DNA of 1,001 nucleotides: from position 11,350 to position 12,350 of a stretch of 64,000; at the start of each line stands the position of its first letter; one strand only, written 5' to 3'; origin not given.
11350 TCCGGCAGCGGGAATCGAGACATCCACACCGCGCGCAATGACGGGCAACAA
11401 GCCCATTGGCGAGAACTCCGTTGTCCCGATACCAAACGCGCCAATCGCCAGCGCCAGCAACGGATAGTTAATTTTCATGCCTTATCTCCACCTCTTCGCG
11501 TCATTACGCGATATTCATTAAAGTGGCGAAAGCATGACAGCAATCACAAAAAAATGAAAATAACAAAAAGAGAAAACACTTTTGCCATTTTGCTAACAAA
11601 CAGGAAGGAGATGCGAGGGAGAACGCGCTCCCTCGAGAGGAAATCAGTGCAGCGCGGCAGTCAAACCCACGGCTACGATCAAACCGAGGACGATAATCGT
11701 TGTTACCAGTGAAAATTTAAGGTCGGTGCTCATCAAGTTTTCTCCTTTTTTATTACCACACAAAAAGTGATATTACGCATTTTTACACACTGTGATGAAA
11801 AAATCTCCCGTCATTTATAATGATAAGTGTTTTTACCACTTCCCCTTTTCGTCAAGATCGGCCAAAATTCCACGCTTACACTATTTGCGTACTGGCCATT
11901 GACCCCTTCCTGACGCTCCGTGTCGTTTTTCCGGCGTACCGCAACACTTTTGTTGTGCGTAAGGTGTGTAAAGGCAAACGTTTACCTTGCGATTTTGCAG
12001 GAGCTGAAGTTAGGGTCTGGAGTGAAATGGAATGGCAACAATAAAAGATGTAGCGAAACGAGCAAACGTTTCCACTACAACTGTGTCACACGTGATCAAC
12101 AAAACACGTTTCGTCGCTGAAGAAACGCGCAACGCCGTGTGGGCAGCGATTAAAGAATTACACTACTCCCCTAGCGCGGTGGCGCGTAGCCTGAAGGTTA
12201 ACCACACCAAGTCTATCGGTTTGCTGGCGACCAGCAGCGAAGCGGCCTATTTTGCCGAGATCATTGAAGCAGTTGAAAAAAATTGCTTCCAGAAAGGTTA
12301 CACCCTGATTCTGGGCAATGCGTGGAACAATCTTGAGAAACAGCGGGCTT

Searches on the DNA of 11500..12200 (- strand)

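Call 5: search_dna_similar(query=window:11560-11860:-, collection=ecoli_genomes, mode=near, max_rows=15)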
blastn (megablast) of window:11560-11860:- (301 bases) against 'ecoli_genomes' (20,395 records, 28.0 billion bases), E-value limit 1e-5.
Records with a match: 5425; places in all: 5431; records where one place covers at least 80% of the query: 5423.
Genomes with a match: 5425 of 5426; with a place that covers at least 80% of the query: 5423. Places per genome that has any: lowest 1, median 1, highest 2. On chromosomes: 5430 places; on plasmids: 1.
Best place of each record, by identity: >=99% 5405; 95-99% 20.
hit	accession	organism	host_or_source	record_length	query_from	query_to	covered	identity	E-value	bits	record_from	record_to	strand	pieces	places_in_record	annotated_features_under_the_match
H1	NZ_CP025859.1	Escherichia coli strain 504239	Homo sapiens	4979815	1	301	100%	100.0%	2e-155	556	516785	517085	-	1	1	cydH: cytochrome bd-I accessory subunit CydH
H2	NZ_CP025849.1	Escherichia coli strain 600468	Homo sapiens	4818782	1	301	100%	100.0%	2e-155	556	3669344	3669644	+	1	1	cydH: cytochrome bd-I accessory subunit CydH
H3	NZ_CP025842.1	Escherichia coli strain 720632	Homo sapiens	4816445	1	301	100%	100.0%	2e-155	556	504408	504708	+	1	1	cydH: cytochrome bd-I accessory subunit CydH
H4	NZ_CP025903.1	Escherichia coli strain 300709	Homo sapiens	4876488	1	301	100%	100.0%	2e-155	556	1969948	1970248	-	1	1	cydH: cytochrome bd-I accessory subunit CydH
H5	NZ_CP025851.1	Escherichia coli strain 510016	Homo sapiens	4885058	1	301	100%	100.0%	2e-155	556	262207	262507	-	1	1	cydH: cytochrome bd-I accessory subunit CydH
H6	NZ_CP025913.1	Escherichia coli strain 203740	Homo sapiens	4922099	1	301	100%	100.0%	2e-155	556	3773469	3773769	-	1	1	cydH: cytochrome bd-I accessory subunit CydH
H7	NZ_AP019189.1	Escherichia coli strain M217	Homo sapiens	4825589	1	301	100%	100.0%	2e-155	556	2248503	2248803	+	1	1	cydH: cytochrome bd-I accessory subunit CydH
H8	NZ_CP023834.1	Escherichia coli strain 4/2-1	Homo sapiens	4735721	1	301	100%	100.0%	2e-155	556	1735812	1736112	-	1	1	cydH: cytochrome bd-I accessory subunit CydH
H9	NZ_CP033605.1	Escherichia coli O157:H7 strain TR01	Cattle carcass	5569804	1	301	100%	100.0%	2e-155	556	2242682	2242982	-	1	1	cydH: cytochrome bd-I accessory subunit CydH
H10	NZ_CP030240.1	Escherichia coli strain ER1709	-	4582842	1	301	100%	100.0%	2e-155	556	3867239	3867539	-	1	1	cydH: cytochrome bd-I accessory subunit CydH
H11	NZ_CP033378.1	Escherichia coli strain L73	goose anus swab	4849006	1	301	100%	100.0%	2e-155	556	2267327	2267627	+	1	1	cydH: cytochrome bd-I accessory subunit CydH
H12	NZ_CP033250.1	Escherichia coli strain ECCHD184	chicken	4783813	1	301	100%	100.0%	2e-155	556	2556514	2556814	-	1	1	cydH: cytochrome bd-I accessory subunit CydH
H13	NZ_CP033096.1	Escherichia coli strain CP53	pig feces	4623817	1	301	100%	100.0%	2e-155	556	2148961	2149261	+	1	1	cydH: cytochrome bd-I accessory subunit CydH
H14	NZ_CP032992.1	Escherichia coli strain W5-6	Jin River water W5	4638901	1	301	100%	100.0%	2e-155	556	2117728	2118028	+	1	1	cydH: cytochrome bd-I accessory subunit CydH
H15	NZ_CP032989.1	Escherichia coli strain W2-5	Jin River water W2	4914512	1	301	100%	100.0%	2e-155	556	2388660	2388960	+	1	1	cydH: cytochrome bd-I accessory subunit CydH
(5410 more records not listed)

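Call 13: search_dna_similar(query=window:11644-11733:-, collection=ecoli_genomes, mode=near, rows=spread, max_rows=25)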
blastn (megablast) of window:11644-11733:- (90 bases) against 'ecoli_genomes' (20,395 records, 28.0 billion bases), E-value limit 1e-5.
Records with a match: 5425; places in all: 5426; records where one place covers at least 80% of the query: 5425.
Genomes with a match: 5425 of 5426; with a place that covers at least 80% of the query: 5425. Places per genome that has any: lowest 1, median 1, highest 2. On chromosomes: 5425 places; on plasmids: 1.
Best place of each record, by identity: >=99% 2454; 95-99% 2971.
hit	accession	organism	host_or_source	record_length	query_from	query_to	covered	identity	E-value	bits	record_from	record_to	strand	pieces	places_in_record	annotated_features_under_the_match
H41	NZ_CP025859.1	Escherichia coli strain 504239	Homo sapiens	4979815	1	90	100%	100.0%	7e-39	167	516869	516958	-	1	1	cydH: cytochrome bd-I accessory subunit CydH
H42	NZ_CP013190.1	Escherichia coli strain FORC_031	Homo sapiens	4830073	1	90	100%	100.0%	7e-39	167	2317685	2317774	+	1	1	cydH: cytochrome bd-I accessory subunit CydH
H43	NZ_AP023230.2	Escherichia coli strain YJ4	Homo sapiens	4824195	1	90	100%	100.0%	7e-39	167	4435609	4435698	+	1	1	cydH: cytochrome bd-I accessory subunit CydH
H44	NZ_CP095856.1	Escherichia coli strain EC6563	Homo sapiens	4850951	1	90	100%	100.0%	7e-39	167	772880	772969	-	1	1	cydH: cytochrome bd-I accessory subunit CydH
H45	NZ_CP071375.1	Escherichia coli strain E105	fish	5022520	1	90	100%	100.0%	7e-39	167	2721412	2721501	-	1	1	cydH: cytochrome bd-I accessory subunit CydH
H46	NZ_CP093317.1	Escherichia coli strain HUM3355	Homo sapiens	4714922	1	90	100%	100.0%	7e-39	167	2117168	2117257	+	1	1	cydH: cytochrome bd-I accessory subunit CydH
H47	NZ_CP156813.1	Escherichia coli strain PKF8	Milvus migrans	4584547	1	90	100%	100.0%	7e-39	167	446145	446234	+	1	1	cydH: cytochrome bd-I accessory subunit CydH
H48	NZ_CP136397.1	Escherichia coli strain DCM272-43-68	missing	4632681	1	90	100%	100.0%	7e-39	167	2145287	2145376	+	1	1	cydH: cytochrome bd-I accessory subunit CydH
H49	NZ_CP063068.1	Escherichia coli strain I2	missing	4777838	1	90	100%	100.0%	7e-39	167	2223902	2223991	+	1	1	cydH: cytochrome bd-I accessory subunit CydH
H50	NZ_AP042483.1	Escherichia coli strain OkiPb01677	bovine feces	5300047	1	90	100%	100.0%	7e-39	167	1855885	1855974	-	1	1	cydH: cytochrome bd-I accessory subunit CydH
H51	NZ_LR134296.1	Escherichia coli strain NCTC9041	missing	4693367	1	90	100%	100.0%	7e-39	167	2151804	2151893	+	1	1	cydH: cytochrome bd-I accessory subunit CydH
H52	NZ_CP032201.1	Escherichia coli strain AR_0086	missing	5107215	1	90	100%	98.9%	3e-37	161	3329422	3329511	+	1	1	cydH: cytochrome bd-I accessory subunit CydH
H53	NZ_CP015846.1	Escherichia coli O157:H7 strain FRIK2069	Bos taurus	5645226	1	90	100%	98.9%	3e-37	161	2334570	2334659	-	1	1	cydH: cytochrome bd-I accessory subunit CydH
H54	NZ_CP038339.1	Escherichia coli O157:H7 strain H6437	Homo sapiens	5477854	1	90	100%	98.9%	3e-37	161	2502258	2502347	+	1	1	cydH: cytochrome bd-I accessory subunit CydH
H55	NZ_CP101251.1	Escherichia coli strain EC21Z-083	Homo sapiens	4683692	1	90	100%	98.9%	3e-37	161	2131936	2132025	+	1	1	cydH: cytochrome bd-I accessory subunit CydH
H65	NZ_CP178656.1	Escherichia coli strain VTB96929v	Chicken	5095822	1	90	100%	96.7%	7e-34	150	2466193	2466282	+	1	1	cydH: cytochrome bd-I accessory subunit CydH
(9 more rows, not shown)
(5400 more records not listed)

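Call 23: get_annotated_region(hit=H65, flank=300)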
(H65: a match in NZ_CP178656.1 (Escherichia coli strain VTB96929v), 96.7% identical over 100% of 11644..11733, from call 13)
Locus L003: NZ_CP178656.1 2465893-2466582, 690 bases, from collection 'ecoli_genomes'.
description: Escherichia coli strain VTB96929v chromosome, complete genome
organism: Escherichia coli strain VTB96929v (NCBI taxid 562)
replicon: chromosome; assembly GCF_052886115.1
host: Chicken; source: -; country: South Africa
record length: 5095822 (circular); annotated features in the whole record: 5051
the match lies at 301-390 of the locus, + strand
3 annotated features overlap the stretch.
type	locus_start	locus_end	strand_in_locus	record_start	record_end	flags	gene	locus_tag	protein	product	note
CDS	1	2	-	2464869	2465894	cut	purR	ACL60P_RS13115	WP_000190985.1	HTH-type transcriptional repressor PurR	-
CDS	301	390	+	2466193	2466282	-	cydH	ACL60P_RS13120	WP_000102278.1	cytochrome bd-I accessory subunit CydH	-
CDS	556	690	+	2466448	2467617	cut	ydhP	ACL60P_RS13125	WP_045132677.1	MFS transporter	-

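Call 24: get_annotated_region(hit=H53, flank=300)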
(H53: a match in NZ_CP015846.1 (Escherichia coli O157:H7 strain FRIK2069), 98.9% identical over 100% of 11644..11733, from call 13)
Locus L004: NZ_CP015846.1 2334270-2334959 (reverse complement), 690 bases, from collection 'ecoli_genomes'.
description: Escherichia coli O157:H7 strain FRIK2069 chromosome, complete genome
organism: Escherichia coli O157:H7 strain FRIK2069 (NCBI taxid 83334)
replicon: chromosome; assembly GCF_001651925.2
host: Bos taurus; source: feces (Bos taurus); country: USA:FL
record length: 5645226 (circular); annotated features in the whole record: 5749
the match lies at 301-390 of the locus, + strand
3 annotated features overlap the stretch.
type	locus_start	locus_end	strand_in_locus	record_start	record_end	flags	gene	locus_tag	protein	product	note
CDS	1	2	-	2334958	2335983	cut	purR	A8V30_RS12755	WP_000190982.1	HTH-type transcriptional repressor PurR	-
CDS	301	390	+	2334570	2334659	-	cydH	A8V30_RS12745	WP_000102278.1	cytochrome bd-I accessory subunit CydH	-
CDS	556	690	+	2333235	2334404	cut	ydhP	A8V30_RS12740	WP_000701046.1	MFS transporter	-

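Call 45: search_rna_families(source=window, start=11500, end=12200, threshold=gathering, show_alignments=1)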
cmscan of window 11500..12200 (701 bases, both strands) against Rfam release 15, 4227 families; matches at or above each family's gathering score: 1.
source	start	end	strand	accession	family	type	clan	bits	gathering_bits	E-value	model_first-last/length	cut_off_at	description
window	11641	12031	-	RF02081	STnc550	Gene; sRNA;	-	396.5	48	1.5e-103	1-388/388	no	Enterobacterial sRNA STnc550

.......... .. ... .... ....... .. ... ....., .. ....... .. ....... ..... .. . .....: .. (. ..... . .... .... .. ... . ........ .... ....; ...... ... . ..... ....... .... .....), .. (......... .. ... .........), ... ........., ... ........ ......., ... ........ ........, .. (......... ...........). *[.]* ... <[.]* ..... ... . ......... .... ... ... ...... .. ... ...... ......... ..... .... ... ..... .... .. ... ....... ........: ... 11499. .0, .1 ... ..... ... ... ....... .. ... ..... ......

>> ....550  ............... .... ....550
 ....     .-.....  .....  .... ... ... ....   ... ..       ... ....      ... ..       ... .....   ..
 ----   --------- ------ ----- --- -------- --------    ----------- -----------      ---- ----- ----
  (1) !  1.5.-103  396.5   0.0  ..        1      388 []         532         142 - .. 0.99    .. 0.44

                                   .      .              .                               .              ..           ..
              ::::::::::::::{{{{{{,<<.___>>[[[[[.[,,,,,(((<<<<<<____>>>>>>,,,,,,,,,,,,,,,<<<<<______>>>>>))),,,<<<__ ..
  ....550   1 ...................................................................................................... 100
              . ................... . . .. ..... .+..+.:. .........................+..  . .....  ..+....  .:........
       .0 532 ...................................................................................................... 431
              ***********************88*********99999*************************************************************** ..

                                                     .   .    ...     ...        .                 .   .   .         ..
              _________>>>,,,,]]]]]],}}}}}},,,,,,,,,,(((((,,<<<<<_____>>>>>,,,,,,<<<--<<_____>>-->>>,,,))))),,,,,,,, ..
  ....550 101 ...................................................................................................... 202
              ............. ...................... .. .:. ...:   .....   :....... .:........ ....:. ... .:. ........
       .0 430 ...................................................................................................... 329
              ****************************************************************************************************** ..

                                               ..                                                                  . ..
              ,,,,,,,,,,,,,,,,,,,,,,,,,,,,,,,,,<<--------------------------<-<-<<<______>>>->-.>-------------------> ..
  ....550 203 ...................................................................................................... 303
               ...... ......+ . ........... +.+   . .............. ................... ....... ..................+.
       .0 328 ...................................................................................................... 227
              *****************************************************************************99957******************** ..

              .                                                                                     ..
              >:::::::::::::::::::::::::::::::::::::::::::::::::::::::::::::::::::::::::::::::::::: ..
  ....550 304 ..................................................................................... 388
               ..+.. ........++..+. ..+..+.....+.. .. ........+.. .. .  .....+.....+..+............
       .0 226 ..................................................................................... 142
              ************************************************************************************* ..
